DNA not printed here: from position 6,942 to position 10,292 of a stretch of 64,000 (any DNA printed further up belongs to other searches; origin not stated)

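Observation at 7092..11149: Possible ~1350-aa tail-anchored orphan protein directly downstream of the rpmH-yidC-jag cluster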

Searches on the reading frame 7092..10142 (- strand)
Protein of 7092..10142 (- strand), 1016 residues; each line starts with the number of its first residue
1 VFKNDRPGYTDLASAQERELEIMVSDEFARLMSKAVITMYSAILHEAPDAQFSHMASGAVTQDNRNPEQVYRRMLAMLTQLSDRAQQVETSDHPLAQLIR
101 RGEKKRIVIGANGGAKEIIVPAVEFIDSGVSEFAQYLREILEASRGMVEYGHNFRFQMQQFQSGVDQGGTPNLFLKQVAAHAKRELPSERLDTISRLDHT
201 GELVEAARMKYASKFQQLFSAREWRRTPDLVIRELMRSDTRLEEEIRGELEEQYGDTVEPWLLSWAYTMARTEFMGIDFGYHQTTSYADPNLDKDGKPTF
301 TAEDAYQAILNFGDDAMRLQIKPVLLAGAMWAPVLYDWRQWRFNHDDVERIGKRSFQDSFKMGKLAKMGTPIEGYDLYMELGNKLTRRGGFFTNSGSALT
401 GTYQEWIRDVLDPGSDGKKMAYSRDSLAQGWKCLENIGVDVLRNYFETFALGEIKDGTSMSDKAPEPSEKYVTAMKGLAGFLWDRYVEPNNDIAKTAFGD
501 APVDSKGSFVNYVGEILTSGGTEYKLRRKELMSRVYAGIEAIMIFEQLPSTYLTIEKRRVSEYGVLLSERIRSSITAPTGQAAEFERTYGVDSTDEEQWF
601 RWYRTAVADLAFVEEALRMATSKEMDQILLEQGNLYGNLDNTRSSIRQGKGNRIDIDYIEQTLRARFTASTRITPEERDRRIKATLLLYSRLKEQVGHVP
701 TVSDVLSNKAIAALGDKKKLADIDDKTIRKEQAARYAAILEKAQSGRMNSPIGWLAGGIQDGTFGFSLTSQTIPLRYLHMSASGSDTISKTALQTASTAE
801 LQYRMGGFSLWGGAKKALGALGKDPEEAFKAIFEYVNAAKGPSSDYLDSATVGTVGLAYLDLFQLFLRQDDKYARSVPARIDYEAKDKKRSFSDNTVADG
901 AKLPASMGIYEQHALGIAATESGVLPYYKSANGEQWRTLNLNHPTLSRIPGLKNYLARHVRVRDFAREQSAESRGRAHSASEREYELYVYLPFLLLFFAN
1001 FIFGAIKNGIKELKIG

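Call 5: search_protein_families(library=pfam, proteins=[window:7092-10142:-], max_evalue=0.1)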
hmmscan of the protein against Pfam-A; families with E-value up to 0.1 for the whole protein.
window:7092-10142:- (1016 aa): 0 families

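Call 13: search_solved_structures(query=window:7092-10142:-, max_evalue=10)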
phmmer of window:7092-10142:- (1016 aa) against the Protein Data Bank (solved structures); distinct sequences matched with E-value up to 10: 0.

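Call 16: search_protein_families(library=phrogs, proteins=[window:7092-10142:-], max_evalue=0.1)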
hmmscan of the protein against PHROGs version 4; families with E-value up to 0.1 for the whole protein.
window:7092-10142:- (1016 aa): 0 families

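Call 17: search_protein_families(library=ncbifam, proteins=[window:7092-10142:-], max_evalue=0.1)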
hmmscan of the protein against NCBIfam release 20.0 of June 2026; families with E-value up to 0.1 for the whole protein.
window:7092-10142:- (1016 aa): 0 families

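Call 21: search_protein_representatives(protein=window:7092-10142:-)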
Query: 1016 residues. Proteins with E-value up to 0.001 (for the whole library): 56; up to 1e-10: 32; up to 1e-30: 20. The best 56 are listed.
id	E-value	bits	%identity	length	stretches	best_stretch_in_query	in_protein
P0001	0.0e+00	2296.6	100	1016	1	1-1016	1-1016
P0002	1.2e-110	387.4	30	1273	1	18-1014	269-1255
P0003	3.9e-90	319.6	36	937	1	17-573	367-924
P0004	6.9e-61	222.8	30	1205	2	7-837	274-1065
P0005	4.1e-52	193.7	28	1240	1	36-850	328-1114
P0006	8.1e-52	192.8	28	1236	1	27-836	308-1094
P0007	3.7e-49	183.9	26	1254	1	19-1003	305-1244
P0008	4.5e-48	180.4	27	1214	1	24-805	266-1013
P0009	1.4e-47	178.7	25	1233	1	17-1008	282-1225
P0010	9.0e-47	176.1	26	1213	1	24-843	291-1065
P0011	2.8e-45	171.1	26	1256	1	36-1011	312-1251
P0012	3.2e-42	161.0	26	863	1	26-578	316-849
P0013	4.9e-41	157.1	27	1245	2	26-707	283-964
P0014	7.2e-37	143.3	30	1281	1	128-807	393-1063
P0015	4.4e-36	140.7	26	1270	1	128-804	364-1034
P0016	5.3e-35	137.1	29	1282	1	114-818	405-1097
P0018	1.2e-33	132.7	28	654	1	342-1015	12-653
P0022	4.9e-25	104.1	27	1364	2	118-455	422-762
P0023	1.9e-24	102.2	24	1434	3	119-498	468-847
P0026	5.4e-18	80.8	26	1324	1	23-800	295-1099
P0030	4.6e-16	74.4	28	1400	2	129-520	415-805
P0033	1.7e-10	56.0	25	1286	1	121-695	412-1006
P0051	4.0e-05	38.2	26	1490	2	34-489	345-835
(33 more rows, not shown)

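Call 31: find_homologous_proteins(query=A1, max_evalue=0.00001)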
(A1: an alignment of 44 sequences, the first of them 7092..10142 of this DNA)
Query A1 (44 sequences) (1016 aa, profile of the alignment): 3 proteins with E <= 0.00001 among 8000 candidates.
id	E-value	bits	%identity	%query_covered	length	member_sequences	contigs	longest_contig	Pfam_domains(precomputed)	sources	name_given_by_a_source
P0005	0.0e+0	1099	26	81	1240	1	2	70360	-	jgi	jgi:hypothetical protein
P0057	3.0e-262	892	27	79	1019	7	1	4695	-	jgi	jgi:hypothetical protein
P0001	2.0e-240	819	100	100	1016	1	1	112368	-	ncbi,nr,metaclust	ncbi:MAG: hypothetical protein UZ21_OP11001000557 [Microgenomates bacterium OLB22]|nr:MAG: hypotheti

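Call 32: find_encoding_contigs(protein=P0005, flank=10000, max_places=3)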
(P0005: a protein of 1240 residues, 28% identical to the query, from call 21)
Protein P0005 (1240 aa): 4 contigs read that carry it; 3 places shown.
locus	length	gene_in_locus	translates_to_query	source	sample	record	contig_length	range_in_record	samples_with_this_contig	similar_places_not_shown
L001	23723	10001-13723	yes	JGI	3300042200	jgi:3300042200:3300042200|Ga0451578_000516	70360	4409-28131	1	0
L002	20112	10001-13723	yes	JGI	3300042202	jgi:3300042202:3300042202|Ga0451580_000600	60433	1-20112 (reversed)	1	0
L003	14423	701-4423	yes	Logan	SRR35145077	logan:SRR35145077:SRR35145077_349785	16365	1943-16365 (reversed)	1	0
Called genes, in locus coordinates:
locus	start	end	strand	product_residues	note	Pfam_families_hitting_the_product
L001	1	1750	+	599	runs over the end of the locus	PF04675:DNA_ligase_A_N, PF01068:DNA_ligase_A_M, PF04679:DNA_ligase_A_C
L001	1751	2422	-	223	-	PF00535:Glycos_transf_2, PF10111:Glyco_tranf_2_2 (weak), PF13641:Glyco_tranf_2_3, PF13632:Glyco_trans_2_3 (weak)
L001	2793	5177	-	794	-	PF10060:DUF2298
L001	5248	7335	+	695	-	PF00133:tRNA-synt_1, PF09334:tRNA-synt_1g, PF13603:tRNA-synt_1_2, PF09334:tRNA-synt_1g, PF08264:Anticodon_1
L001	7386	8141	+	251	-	-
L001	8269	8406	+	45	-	PF00468:Ribosomal_L34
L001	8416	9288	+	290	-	PF02096:60KD_IMP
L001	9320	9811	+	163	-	PF13083:KH_KhpA-B, PF01424:R3H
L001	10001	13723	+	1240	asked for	-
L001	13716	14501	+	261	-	PF18895:T4SS_pilin (weak)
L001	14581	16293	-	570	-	-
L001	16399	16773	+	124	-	-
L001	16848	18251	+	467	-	-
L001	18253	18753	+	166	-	-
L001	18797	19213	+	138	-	-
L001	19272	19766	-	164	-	PF13205:Big_5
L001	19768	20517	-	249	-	PF13205:Big_5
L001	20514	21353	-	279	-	PF05257:CHAP (weak)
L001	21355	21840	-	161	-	-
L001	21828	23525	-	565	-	-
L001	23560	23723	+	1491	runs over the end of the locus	PF02861:Clp_N, PF00004:AAA, PF23569:NBD_SMAX1 (weak), PF17871:AAA_lid_9, PF00004:AAA (weak), PF07724:AAA_2, PF07728:AAA_5, PF10431:ClpB_D2-small, +7 more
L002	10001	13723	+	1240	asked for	-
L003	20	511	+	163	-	PF13083:KH_KhpA-B, PF01424:R3H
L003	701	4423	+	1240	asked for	-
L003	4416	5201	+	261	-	PF18895:T4SS_pilin (weak)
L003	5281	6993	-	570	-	-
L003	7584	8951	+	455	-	-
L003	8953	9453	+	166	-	-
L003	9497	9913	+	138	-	-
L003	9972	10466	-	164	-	PF13205:Big_5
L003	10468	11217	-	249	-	PF13205:Big_5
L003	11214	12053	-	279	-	PF05257:CHAP (weak)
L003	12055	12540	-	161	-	-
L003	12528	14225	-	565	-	-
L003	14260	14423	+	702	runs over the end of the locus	?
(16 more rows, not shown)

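Call 33: find_encoding_contigs(protein=P0002, flank=10000, max_places=3)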
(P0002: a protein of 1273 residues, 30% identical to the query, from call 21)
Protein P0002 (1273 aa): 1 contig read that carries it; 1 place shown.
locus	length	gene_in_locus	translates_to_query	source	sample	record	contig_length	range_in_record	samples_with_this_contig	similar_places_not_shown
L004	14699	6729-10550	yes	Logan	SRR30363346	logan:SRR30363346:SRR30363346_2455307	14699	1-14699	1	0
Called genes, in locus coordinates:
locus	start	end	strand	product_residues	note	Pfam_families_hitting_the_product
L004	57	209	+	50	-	-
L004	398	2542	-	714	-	PF10060:DUF2298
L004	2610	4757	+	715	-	PF00133:tRNA-synt_1, PF13603:tRNA-synt_1_2, PF09334:tRNA-synt_1g, PF08264:Anticodon_1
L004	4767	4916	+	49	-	PF00468:Ribosomal_L34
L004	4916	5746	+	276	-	PF02096:60KD_IMP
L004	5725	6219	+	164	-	PF13083:KH_KhpA-B, PF01424:R3H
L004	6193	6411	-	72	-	PF13560:HTH_31, PF12844:HTH_19 (weak), PF01381:HTH_3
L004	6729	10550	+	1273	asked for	-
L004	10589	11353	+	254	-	PF18895:T4SS_pilin (faint)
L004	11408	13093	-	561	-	-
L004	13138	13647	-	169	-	-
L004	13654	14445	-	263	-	-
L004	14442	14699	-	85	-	?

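Call 36: find_encoding_contigs(protein=P0007, flank=10000, max_places=2)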
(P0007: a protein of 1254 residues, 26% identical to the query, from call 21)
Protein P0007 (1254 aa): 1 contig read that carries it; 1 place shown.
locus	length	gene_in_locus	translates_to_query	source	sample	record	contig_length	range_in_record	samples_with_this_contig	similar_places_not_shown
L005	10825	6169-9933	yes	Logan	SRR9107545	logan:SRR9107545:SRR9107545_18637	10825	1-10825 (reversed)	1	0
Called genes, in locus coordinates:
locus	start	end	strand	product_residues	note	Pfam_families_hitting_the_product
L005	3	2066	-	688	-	?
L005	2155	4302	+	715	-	PF00133:tRNA-synt_1, PF09334:tRNA-synt_1g, PF13603:tRNA-synt_1_2, PF09334:tRNA-synt_1g (weak), PF08264:Anticodon_1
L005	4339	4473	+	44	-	PF00468:Ribosomal_L34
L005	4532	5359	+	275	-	PF02096:60KD_IMP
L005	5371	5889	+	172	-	PF13083:KH_KhpA-B, PF01424:R3H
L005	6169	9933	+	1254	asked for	-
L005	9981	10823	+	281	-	?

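Call 37: find_encoding_contigs(protein=P0014, flank=10000, max_places=2)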
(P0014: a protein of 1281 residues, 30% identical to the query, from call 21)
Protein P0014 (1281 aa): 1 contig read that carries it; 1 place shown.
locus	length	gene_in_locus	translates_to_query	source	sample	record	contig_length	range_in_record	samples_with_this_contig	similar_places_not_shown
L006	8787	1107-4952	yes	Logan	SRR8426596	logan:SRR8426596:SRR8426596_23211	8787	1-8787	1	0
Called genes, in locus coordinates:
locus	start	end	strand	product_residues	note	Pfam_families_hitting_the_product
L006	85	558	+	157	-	PF13083:KH_KhpA-B, PF01424:R3H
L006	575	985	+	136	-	-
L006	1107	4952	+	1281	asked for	-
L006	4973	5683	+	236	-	-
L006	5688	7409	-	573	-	-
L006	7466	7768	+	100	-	PF27273:MJ0235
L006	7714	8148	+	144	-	PF20126:TumE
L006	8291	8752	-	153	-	-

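Call 38: find_encoding_contigs(protein=P0023, flank=10000, max_places=2)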
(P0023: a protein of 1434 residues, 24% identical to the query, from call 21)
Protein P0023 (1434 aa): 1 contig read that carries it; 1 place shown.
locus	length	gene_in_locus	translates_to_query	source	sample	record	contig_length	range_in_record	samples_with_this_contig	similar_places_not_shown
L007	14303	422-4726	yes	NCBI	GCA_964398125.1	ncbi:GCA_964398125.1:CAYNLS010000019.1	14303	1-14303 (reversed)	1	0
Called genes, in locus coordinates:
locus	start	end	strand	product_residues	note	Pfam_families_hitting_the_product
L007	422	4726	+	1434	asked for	-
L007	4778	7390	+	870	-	PF18895:T4SS_pilin (weak)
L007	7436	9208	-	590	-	-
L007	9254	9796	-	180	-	-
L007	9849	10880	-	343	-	-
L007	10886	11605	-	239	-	PF13205:Big_5 (weak)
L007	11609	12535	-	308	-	-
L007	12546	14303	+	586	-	?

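Call 46: list_cluster_members(proteins=[P0004, P0009, P0011, P0016, P0022, P0023, P0026, P0030, P0051, P0033])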
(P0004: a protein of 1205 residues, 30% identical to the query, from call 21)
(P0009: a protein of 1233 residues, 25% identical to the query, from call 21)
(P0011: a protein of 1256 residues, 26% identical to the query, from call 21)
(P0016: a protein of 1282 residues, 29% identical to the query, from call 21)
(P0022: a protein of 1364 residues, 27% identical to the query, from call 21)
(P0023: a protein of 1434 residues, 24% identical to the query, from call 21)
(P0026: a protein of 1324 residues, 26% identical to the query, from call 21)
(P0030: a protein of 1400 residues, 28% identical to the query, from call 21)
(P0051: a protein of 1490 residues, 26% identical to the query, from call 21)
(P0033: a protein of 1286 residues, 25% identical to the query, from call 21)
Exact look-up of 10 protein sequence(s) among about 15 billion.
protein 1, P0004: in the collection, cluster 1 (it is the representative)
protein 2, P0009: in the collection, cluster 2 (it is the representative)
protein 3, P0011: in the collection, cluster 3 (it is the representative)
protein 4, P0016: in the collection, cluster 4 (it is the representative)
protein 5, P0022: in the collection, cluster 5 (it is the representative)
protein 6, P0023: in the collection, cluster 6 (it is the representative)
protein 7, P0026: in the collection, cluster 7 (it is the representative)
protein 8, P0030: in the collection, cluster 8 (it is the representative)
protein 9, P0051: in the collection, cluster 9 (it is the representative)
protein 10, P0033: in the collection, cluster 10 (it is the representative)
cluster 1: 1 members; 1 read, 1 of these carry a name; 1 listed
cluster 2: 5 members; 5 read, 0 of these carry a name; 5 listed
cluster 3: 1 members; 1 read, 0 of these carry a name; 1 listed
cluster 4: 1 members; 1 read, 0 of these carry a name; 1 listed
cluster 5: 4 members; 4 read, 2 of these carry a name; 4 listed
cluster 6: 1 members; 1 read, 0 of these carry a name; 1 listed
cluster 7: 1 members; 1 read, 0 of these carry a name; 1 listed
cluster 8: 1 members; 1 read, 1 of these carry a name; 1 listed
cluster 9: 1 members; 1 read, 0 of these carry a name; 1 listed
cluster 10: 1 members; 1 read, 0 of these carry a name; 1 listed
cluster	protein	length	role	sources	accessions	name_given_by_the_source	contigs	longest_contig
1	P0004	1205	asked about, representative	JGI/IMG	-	hypothetical protein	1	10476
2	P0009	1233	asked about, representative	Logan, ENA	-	-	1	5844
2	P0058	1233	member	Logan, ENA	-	-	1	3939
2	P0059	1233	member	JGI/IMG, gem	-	-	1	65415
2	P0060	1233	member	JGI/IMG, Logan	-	-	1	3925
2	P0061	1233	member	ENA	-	-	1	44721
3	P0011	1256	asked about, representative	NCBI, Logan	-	-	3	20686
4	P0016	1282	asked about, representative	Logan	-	-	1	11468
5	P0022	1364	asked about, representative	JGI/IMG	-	-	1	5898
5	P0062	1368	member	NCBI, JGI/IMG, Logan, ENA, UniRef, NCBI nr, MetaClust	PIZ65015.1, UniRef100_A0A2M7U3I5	hypothetical protein COY14_03375 [Candidatus Roizmanbacteria bacterium ... | Uncharacterized protein n=2 Tax=Candidatus Roizmaniibacteriota TaxID=1752723 ... | MAG: hypothetical protein COY14_03375 [Candidatus Roizmanbacteria bacterium ...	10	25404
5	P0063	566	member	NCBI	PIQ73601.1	hypothetical protein COV58_01670, partial [Candidatus Roizmanbacteria bacterium ...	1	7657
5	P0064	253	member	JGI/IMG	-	-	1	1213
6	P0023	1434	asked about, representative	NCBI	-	-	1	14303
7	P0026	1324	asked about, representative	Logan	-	-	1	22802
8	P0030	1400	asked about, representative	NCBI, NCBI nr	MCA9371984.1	hypothetical protein KC726_03740 [Candidatus Woesebacteria bacterium] | hypothetical protein [Candidatus Woesebacteria bacterium]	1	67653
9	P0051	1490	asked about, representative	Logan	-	-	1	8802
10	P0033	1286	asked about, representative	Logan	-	-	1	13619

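Call 47: predict_structure(alignment_id=A1)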
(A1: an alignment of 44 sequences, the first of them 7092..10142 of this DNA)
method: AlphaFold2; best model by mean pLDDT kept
length: 1016 residues; sequences in the alignment: 44
mean_pLDDT: 88.3   pTM: 0.89
mean pLDDT of the five models: 88.3, 86.8, 86.6, 85.4, 85.4
residues with pLDDT >= 90: 642; 70-90: 306; 50-70: 50; < 50: 18
segments of 3 or more residues with pLDDT < 50: 1-10, 454-458
pLDDT, mean of each block of 10 residues (from residue 1): 36 72 88 91 85 89 82 94 80 65 72 72 81 92 95 91 82 94 95 85 92 93 89 65 89 89 90 93 94 93 83 94 95 92 95 97 96 94 91 86 92 84 95 96 93 51 69 95 88 86 90 86 71 93 97 96 95 83 86 89 95 96 93 94 95 96 93 91 97 95 96 95 93 95 95 95 92 92 92 95 91 94 94 94 88 91 96 91 93 92 90 93 86 73 73 72 82 91 88 89 93 79
secondary structure, 60 per line:
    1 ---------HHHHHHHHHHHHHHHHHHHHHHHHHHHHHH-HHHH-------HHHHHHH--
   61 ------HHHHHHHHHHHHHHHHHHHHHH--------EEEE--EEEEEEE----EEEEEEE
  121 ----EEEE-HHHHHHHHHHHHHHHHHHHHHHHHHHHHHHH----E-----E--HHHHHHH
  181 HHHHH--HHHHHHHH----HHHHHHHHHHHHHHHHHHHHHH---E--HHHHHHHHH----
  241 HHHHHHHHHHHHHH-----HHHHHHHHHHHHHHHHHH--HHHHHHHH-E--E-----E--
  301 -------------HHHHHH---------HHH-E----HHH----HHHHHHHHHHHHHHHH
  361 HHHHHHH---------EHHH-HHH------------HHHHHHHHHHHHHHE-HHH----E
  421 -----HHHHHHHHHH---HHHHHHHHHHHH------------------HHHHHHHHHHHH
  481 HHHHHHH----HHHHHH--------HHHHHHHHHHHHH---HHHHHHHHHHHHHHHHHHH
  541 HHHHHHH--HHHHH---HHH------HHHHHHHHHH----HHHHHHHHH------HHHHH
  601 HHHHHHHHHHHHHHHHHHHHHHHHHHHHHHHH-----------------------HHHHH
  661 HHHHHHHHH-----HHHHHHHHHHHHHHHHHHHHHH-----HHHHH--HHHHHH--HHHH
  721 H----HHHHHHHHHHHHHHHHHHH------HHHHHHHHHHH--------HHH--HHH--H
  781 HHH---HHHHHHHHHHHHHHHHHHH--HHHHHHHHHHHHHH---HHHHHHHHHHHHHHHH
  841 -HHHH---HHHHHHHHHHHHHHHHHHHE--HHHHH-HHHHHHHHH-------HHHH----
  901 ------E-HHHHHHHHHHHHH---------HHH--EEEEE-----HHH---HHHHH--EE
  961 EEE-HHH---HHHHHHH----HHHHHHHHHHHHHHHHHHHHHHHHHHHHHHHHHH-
elements in order (helices of 4 or more, strands of 3 or more residues): H10-39 H41-44 H52-58 H67-88 E97-100 E103-109 E114-120 E125-128 H130-160 H174-185 H188-195 H200-221 H228-236 H241-254 H260-277 H280-287 H314-319 H345-367 H397-410 H426-435 H439-450 H469-487 H492-497 H506-518 H522-547 H550-554 H567-576 H581-589 H596-632 H656-669 H675-696 H702-706 H709-714 H717-721 H726-744 H751-761 H780-783 H787-805 H808-821 H825-840 H842-845 H849-867 H871-875 H877-885 H893-896 H909-921 E936-940 H952-956 E959-963 H971-977 H982-1015
